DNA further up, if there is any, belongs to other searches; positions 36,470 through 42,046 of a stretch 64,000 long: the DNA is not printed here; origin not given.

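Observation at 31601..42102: Two copies of a 137-bp palindromic-ended element (MITE-like) flank a 10.5 kb accessory segment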

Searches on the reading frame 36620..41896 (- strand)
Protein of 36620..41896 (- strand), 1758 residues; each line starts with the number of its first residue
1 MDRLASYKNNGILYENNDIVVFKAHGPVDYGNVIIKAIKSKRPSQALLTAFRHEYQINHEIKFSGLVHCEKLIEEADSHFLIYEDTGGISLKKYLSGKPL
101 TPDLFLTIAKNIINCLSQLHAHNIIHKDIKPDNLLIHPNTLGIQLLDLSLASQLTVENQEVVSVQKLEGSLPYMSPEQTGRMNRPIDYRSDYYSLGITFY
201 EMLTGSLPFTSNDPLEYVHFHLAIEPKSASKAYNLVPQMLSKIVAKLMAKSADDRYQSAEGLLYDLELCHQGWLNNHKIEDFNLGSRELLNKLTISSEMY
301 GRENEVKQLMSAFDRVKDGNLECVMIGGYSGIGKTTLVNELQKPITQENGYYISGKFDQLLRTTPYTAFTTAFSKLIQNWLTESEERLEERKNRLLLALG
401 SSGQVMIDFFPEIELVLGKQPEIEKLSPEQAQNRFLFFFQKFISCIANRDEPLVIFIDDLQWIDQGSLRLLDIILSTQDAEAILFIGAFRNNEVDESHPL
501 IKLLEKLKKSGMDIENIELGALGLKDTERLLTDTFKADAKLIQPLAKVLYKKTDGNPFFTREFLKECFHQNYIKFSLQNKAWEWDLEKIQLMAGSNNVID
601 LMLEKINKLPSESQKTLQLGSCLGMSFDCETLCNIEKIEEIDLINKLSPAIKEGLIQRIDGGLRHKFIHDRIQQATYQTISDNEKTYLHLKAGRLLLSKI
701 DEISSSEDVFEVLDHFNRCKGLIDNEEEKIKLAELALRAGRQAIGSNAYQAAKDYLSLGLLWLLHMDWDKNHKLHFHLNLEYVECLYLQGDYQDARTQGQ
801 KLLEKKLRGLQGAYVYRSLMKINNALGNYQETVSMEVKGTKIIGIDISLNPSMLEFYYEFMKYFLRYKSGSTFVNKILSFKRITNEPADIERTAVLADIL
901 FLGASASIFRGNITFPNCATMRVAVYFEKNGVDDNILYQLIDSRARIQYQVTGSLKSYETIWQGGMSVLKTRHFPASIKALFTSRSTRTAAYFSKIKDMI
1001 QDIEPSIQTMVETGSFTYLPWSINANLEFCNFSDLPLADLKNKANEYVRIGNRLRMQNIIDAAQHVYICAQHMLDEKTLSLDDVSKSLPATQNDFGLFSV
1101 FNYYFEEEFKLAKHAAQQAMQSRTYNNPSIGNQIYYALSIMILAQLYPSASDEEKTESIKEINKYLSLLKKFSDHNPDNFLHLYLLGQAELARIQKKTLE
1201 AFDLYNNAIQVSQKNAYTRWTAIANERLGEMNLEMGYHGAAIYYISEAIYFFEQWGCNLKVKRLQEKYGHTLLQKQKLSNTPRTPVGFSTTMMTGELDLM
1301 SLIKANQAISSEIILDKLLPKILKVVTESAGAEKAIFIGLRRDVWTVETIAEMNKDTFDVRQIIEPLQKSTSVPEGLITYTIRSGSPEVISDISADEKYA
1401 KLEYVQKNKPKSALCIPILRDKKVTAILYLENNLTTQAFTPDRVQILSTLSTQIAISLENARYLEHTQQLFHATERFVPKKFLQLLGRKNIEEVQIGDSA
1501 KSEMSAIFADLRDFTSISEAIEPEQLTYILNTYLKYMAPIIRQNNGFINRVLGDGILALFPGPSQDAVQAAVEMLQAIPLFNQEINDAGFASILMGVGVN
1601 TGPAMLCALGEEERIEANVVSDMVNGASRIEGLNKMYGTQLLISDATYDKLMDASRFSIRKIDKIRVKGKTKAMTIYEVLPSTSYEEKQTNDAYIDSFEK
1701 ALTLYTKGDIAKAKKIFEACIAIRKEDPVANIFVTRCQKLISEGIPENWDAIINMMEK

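Call 13: search_protein_families(library=pfam, proteins=[window:36620-41896:-])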
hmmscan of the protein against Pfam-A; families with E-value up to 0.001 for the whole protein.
window:36620-41896:- (1758 aa): 10 families
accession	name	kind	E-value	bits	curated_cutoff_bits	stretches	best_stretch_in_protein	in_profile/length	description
PF13191.12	AAA_16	-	7.4e-37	127.8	32.6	1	299-486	2-167/167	AAA ATPase domain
PF00069.31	Pkinase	-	8.5e-34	117.6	31.7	1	21-259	15-255/263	Protein kinase domain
PF07714.23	PK_Tyr_Ser-Thr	-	5.2e-21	75.6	23.1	1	32-256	30-249/258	Protein tyrosine and serine/threonine kinase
PF00211.25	Guanylate_cyc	-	1.1e-15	58.1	21.9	1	1501-1675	6-178/183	Adenylate and Guanylate cyclase catalytic domain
PF01590.32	GAF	-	1.6e-13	51.8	22.4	1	1315-1458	2-133/133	GAF domain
PF13185.12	GAF_2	-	2e-11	44.7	28.6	1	1315-1459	4-136/136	GAF domain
PF07693.20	KAP_NTPase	-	1.7e-06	28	20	1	323-495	22-196/293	KAP family P-loop domain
PF13492.12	GAF_3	-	0.00014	22.7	27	1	1411-1460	81-129/129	GAF domain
PF13424.12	TPR_12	-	0.00015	22.3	30.1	0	1187-1249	8-72/77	Tetratricopeptide repeat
PF14531.12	Kinase-like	-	0.00025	20.8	25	1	109-255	151-289/289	Kinase-like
